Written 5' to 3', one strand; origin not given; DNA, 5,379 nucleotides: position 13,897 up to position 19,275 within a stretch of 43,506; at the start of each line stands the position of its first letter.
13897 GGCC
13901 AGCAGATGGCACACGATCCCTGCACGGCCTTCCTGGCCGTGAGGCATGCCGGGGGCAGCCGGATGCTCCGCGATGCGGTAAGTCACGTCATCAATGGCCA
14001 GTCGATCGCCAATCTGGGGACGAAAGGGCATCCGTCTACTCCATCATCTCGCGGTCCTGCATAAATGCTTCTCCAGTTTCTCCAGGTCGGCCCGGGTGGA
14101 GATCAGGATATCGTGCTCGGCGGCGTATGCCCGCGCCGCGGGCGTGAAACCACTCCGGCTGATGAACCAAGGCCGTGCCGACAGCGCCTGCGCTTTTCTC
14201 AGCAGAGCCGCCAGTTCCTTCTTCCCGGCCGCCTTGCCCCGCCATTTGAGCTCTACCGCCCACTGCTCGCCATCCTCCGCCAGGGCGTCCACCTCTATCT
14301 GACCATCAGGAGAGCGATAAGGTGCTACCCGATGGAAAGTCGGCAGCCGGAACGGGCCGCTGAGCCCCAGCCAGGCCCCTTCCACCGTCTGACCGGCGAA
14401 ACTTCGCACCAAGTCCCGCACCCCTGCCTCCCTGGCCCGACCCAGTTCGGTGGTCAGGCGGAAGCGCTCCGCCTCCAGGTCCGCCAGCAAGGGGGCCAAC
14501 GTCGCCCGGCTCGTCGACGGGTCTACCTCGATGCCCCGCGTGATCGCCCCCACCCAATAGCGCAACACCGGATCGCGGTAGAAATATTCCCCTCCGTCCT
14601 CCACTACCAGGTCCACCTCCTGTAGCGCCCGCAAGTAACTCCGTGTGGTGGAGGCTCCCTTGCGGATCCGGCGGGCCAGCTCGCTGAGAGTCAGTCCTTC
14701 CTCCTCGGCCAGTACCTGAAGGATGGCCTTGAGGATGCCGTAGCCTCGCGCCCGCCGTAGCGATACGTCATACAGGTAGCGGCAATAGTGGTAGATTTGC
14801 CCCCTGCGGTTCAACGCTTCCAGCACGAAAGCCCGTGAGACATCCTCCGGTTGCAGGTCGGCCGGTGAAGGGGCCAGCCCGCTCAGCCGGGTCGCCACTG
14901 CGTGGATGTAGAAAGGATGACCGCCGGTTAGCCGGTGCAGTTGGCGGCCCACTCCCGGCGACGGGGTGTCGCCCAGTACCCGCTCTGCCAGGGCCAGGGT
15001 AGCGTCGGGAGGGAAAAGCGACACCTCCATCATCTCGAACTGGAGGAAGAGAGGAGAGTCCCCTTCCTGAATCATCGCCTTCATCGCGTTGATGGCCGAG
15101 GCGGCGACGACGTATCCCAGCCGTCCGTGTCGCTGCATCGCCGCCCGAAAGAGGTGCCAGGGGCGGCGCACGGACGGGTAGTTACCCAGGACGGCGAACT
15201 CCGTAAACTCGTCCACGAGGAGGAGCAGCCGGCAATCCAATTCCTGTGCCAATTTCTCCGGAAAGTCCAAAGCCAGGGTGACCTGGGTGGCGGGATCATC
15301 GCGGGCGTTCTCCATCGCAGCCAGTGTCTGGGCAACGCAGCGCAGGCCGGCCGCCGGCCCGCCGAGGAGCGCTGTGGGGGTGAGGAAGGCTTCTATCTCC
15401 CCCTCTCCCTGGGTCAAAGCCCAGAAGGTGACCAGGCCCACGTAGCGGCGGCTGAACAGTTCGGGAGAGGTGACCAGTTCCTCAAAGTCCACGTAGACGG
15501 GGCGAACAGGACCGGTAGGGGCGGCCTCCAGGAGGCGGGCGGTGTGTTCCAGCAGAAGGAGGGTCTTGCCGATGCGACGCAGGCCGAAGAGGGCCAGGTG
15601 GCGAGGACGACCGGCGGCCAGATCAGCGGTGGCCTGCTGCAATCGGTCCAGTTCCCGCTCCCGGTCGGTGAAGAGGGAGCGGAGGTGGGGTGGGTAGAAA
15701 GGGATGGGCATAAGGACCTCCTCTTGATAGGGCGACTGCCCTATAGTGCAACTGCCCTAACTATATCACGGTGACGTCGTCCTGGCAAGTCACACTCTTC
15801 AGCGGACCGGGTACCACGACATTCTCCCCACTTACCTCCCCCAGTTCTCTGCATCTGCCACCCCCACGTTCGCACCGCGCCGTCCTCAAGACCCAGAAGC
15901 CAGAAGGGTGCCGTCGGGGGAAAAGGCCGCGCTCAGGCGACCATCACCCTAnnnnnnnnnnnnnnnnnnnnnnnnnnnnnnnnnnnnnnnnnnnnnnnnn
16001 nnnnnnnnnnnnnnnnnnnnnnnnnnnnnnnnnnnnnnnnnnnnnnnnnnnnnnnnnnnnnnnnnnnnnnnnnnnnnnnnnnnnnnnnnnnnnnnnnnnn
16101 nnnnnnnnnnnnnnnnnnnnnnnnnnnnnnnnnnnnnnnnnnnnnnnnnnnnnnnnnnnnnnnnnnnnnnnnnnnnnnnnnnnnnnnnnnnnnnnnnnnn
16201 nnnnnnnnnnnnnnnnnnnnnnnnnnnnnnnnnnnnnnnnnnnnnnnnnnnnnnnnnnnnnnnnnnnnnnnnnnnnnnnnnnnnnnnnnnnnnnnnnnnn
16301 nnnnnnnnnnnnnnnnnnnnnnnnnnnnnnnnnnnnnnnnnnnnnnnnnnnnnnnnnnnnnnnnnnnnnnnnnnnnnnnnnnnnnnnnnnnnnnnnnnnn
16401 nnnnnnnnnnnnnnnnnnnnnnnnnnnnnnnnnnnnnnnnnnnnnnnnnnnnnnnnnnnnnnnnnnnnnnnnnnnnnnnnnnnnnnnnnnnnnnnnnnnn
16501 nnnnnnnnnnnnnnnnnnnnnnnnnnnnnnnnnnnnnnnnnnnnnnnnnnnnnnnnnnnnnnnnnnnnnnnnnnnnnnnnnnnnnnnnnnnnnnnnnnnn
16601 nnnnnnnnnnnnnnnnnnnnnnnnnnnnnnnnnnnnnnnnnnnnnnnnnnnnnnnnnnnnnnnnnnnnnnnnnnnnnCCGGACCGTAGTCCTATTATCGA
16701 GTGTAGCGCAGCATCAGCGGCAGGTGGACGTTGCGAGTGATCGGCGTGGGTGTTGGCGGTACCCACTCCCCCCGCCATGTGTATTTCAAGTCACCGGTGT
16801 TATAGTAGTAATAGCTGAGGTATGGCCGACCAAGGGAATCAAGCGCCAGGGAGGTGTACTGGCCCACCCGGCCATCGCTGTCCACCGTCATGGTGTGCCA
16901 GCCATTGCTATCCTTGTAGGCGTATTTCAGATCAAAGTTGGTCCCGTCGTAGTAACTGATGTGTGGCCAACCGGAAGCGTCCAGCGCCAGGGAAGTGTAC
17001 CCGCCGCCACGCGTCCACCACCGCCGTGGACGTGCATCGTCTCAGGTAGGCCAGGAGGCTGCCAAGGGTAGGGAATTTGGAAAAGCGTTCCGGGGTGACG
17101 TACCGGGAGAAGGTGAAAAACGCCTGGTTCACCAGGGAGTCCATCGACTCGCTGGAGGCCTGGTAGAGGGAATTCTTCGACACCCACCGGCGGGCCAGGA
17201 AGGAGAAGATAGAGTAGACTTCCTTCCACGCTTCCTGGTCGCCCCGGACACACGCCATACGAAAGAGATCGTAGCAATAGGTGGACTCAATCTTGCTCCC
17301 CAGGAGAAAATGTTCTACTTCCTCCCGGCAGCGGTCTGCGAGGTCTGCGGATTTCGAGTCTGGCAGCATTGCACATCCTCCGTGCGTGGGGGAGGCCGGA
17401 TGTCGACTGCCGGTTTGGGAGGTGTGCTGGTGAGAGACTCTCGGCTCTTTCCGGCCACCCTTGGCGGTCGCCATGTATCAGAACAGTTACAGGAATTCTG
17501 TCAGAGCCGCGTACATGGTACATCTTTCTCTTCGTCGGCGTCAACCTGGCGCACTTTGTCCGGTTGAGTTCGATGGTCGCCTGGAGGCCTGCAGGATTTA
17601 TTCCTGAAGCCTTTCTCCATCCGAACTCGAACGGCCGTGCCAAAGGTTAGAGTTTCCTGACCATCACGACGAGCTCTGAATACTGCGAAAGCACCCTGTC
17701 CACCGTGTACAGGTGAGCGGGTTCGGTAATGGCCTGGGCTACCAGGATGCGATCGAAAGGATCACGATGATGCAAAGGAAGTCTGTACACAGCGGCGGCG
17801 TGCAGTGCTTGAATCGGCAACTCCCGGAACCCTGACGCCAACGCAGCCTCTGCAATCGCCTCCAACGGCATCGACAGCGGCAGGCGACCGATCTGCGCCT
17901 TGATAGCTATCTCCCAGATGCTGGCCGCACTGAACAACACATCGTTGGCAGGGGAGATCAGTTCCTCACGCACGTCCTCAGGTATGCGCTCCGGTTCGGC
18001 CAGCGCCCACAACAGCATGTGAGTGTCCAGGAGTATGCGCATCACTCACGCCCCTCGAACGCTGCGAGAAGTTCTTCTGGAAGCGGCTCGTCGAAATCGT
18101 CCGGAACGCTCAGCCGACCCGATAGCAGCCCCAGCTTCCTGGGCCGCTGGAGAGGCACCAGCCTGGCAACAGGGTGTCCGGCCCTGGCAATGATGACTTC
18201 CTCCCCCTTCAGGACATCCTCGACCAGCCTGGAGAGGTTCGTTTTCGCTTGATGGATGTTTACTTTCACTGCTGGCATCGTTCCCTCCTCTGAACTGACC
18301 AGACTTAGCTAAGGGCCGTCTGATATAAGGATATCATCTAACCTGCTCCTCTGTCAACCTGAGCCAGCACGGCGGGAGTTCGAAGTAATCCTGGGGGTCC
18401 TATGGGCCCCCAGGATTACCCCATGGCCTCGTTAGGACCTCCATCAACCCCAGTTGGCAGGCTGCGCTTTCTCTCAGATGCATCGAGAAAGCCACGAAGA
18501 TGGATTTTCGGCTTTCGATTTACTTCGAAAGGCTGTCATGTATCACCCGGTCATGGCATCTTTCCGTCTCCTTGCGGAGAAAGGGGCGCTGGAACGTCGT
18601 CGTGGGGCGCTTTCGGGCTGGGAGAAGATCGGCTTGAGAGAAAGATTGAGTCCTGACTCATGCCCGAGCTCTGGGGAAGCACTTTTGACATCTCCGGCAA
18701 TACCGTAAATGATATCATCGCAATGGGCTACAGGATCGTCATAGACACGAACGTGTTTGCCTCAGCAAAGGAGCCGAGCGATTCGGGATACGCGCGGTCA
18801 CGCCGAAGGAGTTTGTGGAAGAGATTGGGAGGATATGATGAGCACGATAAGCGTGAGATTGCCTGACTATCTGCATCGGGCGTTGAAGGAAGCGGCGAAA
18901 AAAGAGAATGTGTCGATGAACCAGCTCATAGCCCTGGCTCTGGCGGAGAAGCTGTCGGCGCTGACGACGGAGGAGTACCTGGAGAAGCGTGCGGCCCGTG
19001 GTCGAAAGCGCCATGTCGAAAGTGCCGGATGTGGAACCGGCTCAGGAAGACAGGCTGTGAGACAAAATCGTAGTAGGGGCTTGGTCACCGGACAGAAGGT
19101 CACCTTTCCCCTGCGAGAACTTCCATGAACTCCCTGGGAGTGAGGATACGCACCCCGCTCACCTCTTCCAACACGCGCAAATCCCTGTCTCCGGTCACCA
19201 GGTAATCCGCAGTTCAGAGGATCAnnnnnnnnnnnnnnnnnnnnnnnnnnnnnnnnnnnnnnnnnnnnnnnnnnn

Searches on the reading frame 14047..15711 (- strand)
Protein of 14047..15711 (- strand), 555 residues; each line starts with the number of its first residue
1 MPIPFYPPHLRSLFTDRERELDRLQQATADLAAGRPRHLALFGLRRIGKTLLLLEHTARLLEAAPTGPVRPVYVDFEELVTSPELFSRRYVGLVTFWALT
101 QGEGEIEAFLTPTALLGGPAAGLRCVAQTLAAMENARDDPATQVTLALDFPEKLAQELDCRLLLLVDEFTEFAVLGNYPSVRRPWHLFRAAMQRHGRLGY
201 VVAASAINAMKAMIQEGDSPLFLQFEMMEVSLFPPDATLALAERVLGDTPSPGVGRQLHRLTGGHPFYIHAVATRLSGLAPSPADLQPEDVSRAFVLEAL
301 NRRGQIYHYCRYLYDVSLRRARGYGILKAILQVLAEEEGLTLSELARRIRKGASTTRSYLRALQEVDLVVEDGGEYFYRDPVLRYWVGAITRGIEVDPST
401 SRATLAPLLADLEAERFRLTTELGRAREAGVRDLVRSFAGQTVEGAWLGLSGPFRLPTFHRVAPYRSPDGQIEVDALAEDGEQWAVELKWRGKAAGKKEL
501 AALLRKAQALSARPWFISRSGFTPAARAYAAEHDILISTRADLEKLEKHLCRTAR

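Call 40: search_protein_families(library=pfam, proteins=[window:14047-15711:-], max_evalue=0.01)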
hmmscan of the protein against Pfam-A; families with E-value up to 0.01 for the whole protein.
window:14047-15711:- (555 aa): 8 families
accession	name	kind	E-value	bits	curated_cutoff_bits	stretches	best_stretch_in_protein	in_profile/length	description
PF12840.13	HTH_20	-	8.7e-07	29.3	27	1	329-370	8-49/51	Helix-turn-helix domain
PF09339.16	HTH_IclR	-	9.2e-07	29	22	1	329-373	7-52/52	IclR helix-turn-helix domain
PF04471.18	Mrr_cat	-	1.2e-06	29.1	21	1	466-545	30-113/115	Restriction endonuclease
PF13191.12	AAA_16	-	7.6e-06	27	32.6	1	17-171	5-143/167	AAA ATPase domain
PF13412.12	HTH_24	-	4.5e-05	23.4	21.9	1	327-365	5-43/48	Winged helix-turn-helix DNA-binding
PF01022.26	HTH_5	-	0.00035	20.8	22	1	330-369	7-45/47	Bacterial regulatory protein, arsR family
PF01637.24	ATPase_2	-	0.00071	19.9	33.2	1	14-65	1-49/225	ATPase domain predominantly from Archaea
PF25212.1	HVO_A0114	-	0.0028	17.8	27.6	0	329-374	26-72/84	HVO_A0114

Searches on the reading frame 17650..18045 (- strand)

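Call 40: search_protein_families(library=pfam, proteins=[window:17650-18045:-], max_evalue=0.01)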
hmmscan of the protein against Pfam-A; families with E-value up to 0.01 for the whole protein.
window:17650-18045:- (132 aa): 1 family
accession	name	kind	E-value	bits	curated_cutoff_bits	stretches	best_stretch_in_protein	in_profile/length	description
PF01850.27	PIN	-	2.1e-12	48.1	23.6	1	4-123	1-118/120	PIN domain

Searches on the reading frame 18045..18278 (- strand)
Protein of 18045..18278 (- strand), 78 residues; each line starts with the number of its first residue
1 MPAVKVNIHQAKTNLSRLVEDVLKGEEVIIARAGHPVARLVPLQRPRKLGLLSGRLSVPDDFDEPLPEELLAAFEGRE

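Call 40: search_protein_families(library=pfam, proteins=[window:18045-18278:-], max_evalue=0.01)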
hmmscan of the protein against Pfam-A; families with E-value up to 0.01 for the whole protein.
window:18045-18278:- (78 aa): 1 family
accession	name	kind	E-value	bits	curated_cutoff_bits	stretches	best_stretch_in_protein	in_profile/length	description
PF02604.26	PhdYeFM_antitox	-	3.6e-11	43.1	29.8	1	6-48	4-47/74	Antitoxin Phd_YefM, type II toxin-antitoxin system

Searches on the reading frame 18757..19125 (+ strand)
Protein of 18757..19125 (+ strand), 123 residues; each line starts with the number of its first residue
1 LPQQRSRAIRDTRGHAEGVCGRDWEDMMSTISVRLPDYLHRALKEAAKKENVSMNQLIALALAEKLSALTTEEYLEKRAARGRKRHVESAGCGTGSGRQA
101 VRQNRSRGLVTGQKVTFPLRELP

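Call 40: search_protein_families(library=pfam, proteins=[window:18757-19125:+], max_evalue=0.01)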
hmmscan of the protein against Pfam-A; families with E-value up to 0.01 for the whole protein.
window:18757-19125:+ (123 aa): 6 families
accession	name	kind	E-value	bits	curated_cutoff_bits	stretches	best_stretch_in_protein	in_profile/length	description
PF05534.18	HicB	-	1.5e-07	31.6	21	1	30-62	19-51/51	HicB family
PF19807.5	DUF6290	-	2.9e-05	24.6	27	1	28-66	1-39/72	Family of unknown function (DUF6290)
PF22513.2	FitA-like_RHH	-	0.00059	20.2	27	1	35-63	8-36/39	Antitoxin FitA-like, ribbon-helix-helix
PF12441.14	CopG_antitoxin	-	0.00096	20.3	28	1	27-65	41-79/79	CopG antitoxin of type II toxin-antitoxin system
PF01402.27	RHH_1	-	0.0026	18.1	20.5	1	31-66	2-37/39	Ribbon-helix-helix protein, copG family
PF13467.12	RHH_4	-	0.003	18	25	1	32-61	14-43/67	Ribbon-helix-helix domain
